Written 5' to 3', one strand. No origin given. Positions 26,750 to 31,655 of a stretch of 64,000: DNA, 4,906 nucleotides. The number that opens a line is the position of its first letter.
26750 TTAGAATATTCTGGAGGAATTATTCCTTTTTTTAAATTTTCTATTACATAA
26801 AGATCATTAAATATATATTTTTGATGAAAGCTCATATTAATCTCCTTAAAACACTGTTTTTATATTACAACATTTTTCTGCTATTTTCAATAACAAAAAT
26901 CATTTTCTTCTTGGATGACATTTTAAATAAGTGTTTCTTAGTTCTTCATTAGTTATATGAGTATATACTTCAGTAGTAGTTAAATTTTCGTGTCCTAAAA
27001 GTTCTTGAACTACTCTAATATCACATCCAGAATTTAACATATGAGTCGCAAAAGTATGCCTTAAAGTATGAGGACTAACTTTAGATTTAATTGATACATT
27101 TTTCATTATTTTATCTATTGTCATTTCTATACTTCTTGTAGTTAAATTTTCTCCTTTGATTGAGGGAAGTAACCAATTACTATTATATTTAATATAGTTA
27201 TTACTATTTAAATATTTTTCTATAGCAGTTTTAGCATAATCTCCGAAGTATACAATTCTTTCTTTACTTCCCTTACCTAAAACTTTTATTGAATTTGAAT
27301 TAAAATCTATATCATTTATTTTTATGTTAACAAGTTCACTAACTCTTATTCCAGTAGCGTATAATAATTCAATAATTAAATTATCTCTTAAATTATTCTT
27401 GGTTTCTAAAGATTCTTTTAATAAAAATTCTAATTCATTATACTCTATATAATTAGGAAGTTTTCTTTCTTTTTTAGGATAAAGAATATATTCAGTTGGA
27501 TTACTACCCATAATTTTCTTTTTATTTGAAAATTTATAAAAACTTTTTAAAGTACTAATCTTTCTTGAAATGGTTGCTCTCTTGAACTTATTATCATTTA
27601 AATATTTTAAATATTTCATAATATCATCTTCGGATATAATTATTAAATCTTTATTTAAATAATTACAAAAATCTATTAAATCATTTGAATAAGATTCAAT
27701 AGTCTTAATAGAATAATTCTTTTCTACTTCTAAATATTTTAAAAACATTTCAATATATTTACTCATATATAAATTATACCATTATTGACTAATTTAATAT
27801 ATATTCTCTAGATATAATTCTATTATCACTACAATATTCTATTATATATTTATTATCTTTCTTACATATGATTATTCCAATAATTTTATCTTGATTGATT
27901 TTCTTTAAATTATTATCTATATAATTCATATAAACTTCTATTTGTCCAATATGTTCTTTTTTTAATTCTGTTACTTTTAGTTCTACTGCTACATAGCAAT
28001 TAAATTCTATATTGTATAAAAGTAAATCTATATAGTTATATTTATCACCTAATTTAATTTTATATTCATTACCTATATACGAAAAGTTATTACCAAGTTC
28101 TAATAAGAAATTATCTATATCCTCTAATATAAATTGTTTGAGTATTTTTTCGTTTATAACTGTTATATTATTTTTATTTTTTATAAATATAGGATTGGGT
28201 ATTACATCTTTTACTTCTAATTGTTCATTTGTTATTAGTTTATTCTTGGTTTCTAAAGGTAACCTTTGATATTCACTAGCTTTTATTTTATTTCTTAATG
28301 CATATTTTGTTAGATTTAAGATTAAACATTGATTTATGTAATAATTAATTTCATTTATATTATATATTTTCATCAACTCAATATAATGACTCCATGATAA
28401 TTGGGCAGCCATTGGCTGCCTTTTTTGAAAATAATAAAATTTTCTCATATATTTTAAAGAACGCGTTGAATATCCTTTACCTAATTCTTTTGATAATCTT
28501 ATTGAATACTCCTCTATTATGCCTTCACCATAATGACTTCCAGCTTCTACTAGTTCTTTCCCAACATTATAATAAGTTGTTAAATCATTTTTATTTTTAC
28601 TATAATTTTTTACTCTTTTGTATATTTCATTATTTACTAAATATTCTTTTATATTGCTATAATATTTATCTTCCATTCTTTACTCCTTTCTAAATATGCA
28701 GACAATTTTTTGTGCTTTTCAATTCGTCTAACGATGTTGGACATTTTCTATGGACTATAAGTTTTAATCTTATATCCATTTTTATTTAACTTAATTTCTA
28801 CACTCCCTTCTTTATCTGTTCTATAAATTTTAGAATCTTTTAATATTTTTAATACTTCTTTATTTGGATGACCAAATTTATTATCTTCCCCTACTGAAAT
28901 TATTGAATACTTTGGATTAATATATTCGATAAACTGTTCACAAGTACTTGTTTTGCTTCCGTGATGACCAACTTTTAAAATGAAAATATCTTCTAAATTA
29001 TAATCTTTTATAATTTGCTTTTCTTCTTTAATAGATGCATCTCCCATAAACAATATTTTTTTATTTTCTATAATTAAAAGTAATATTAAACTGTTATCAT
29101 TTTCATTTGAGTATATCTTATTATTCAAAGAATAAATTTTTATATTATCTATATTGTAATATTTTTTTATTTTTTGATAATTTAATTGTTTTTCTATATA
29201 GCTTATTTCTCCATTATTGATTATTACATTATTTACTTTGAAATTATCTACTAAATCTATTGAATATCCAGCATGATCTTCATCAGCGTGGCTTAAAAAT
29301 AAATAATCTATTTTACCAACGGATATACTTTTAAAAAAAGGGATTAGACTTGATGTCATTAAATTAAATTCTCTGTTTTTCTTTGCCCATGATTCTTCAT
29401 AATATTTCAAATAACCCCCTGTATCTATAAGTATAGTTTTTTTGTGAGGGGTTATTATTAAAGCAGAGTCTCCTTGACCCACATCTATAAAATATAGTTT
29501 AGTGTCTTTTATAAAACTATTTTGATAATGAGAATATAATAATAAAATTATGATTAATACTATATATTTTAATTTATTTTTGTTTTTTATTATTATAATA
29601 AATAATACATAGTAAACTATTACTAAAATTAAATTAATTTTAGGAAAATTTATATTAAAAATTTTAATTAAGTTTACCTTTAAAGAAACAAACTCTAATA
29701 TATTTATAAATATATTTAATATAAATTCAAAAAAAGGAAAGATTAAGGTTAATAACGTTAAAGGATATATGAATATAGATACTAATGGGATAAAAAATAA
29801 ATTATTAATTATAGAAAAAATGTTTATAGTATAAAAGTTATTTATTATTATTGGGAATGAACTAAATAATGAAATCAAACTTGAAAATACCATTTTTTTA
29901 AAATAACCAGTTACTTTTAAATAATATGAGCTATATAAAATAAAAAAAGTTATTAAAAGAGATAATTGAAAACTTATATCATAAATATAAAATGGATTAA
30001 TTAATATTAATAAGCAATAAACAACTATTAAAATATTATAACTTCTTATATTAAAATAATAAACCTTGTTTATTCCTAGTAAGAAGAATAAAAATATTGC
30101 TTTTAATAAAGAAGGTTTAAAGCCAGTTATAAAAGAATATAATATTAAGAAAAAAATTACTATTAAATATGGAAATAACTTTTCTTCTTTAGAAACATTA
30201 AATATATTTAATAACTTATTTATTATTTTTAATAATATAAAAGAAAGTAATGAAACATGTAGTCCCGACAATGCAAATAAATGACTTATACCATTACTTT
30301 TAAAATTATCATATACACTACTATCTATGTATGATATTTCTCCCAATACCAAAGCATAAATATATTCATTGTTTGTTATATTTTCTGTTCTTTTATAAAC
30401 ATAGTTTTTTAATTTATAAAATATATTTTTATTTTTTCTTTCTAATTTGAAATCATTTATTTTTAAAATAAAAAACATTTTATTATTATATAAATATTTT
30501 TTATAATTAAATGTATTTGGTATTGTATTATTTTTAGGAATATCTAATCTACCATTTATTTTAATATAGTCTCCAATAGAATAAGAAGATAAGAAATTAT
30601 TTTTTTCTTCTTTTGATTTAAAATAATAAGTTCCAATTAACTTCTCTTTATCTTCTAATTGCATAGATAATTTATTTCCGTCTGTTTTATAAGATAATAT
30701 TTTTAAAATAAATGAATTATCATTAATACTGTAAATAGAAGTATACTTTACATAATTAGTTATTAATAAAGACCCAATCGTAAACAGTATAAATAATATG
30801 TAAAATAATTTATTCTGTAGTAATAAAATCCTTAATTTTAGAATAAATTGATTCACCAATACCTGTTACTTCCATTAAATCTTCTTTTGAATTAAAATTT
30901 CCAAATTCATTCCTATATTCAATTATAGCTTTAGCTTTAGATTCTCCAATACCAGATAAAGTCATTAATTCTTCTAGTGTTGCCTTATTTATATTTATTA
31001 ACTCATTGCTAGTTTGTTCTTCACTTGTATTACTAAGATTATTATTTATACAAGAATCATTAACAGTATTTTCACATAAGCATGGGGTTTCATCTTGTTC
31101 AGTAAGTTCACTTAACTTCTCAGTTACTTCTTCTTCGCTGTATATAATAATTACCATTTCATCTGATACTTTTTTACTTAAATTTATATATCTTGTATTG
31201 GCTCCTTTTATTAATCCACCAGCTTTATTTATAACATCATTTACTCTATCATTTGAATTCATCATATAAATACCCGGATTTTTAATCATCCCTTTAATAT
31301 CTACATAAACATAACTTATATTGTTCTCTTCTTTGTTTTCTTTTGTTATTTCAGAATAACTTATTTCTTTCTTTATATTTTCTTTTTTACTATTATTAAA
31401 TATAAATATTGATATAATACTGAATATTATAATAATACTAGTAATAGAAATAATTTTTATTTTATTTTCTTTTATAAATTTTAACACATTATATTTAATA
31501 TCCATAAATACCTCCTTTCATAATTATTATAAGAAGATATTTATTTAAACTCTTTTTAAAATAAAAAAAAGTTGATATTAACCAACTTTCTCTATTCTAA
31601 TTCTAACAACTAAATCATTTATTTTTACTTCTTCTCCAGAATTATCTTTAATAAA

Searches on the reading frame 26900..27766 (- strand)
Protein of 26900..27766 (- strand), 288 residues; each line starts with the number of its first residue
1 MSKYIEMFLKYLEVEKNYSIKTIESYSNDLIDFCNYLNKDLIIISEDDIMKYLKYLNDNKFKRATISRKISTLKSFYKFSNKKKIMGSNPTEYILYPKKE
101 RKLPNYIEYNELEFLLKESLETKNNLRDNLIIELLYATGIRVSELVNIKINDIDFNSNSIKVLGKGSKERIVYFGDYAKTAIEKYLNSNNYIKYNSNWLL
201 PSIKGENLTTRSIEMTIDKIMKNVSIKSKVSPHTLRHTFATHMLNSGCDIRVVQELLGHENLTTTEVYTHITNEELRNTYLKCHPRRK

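Call 84: search_protein_families(library=pfam, proteins=[window:26900-27766:-], max_evalue=0.001)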
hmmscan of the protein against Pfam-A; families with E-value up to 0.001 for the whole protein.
window:26900-27766:- (288 aa): 3 families
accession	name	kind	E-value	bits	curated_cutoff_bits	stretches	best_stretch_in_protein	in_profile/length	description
PF00589.27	Phage_integrase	-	6.2e-48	163.2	27.1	1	107-274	3-171/172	Phage integrase family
PF02899.23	Phage_int_SAM_1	-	2.2e-18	66.7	22.3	1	5-81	1-80/83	Phage integrase, N-terminal SAM-like domain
PF13495.12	Phage_int_SAM_4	-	6.7e-10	39.7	27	1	6-78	3-76/85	Phage integrase, N-terminal SAM-like domain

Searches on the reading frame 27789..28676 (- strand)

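Call 84: search_protein_families(library=pfam, proteins=[window:27789-28676:-], max_evalue=0.001)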
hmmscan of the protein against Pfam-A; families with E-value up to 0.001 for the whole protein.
window:27789-28676:- (295 aa): 3 families
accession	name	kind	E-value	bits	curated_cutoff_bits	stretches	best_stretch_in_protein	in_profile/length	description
PF06250.17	YhcG_C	-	1e-34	120.1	32.5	1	173-284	18-129/157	YhcG PDDEXK nuclease domain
PF17761.7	DUF1016_N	-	4.1e-24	85.7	32.8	1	28-138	18-137/137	DUF1016 N-terminal domain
PF13588.12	HSDR_N_2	-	1.4e-05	25.6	25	1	193-258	16-83/110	Type I restriction enzyme R protein N terminus (HSDR_N)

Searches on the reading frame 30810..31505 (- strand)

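Call 84: search_protein_families(library=pfam, proteins=[window:30810-31505:-], max_evalue=0.001)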
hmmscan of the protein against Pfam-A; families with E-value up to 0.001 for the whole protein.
window:30810-31505:- (231 aa): 7 families
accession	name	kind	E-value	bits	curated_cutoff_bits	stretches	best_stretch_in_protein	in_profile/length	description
PF12836.13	HHH_3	-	5.5e-22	78.1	27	1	167-229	3-65/65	Helix-hairpin-helix motif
PF00633.29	HHH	-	5.5e-13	48.5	24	1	169-197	2-30/30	Helix-hairpin-helix motif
PF10531.15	SLBB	-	8.2e-09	35.6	27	1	67-119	1-52/55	SLBB domain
PF12826.13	HHH_2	-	5.4e-07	30.1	27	0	169-199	26-56/64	Helix-hairpin-helix motif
PF06480.20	FtsH_ext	-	4e-06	27.4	25.5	1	22-77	3-66/103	FtsH Extracellular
PF14520.12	HHH_5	-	2.3e-05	25.2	27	0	173-196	30-53/57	Helix-hairpin-helix domain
PF22461.2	SLBB_2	-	0.0001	22.8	27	1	68-118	3-55/79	SLBB domain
